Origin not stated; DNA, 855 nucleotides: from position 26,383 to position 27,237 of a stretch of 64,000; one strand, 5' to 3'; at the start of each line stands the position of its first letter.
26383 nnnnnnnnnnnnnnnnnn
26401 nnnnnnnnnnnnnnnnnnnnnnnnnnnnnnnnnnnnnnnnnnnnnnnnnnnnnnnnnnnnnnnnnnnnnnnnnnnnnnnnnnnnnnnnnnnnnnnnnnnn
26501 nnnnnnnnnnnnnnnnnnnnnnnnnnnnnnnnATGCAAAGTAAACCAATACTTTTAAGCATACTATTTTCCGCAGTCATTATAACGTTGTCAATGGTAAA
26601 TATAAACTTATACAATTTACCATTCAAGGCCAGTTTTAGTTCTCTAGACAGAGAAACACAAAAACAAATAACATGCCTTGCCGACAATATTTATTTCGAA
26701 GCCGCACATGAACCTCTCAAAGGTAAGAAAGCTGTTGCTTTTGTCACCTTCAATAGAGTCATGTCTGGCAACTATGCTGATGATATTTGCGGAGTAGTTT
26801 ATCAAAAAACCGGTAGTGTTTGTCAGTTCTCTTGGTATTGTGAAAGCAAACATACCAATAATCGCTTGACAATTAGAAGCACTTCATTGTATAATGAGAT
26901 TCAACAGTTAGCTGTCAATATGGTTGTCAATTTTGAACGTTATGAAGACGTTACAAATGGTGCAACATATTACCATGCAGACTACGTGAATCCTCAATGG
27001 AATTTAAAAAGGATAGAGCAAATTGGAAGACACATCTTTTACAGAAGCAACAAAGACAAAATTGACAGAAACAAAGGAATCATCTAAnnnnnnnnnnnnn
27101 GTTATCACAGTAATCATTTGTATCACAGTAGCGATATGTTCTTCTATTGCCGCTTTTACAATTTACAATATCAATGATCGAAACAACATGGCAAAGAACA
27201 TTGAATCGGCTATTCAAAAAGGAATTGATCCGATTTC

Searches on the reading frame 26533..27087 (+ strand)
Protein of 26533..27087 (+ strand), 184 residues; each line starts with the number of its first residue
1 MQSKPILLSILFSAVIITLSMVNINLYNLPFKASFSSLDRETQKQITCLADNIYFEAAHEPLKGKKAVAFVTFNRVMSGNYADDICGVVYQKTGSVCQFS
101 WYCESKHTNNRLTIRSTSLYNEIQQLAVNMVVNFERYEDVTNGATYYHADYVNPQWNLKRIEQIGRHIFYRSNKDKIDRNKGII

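Call 3: search_protein_families(library=pfam, proteins=[window:26533-27087:+], max_evalue=0.1)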
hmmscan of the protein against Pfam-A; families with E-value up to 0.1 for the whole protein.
window:26533-27087:+ (184 aa): 2 families
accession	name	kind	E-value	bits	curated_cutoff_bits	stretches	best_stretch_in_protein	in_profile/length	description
PF07486.17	Hydrolase_2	-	3.9e-22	79.2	27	1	60-170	2-100/100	Cell Wall Hydrolase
PF14372.11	hAT-like_RNase-H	-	0.01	16.5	27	1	104-179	14-88/100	hAT-like transposase, RNase-H fold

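Call 4: search_protein_families(library=phrogs, proteins=[window:26533-27087:+], max_evalue=0.01)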
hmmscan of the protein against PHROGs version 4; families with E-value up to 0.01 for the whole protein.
window:26533-27087:+ (184 aa): 3 families
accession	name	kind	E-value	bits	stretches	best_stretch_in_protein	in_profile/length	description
phrog_938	-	lysis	3.6e-23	81.7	1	35-177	42-177/2185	endolysin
phrog_15649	-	lysis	3.2e-10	39.7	1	42-149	227-329/1079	endolysin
phrog_14642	-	lysis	3e-06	27.9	1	47-93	104-150/215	endolysin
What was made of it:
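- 26533..27087 (+): SleB-like Hydrolase_2 protein with a hydrophobic N-terminus. It is the likely true endolysin, so A is not needed for lysis. Pfam PF07486 E 4e-22; PHROG 'endolysin' (calls 3, 4).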
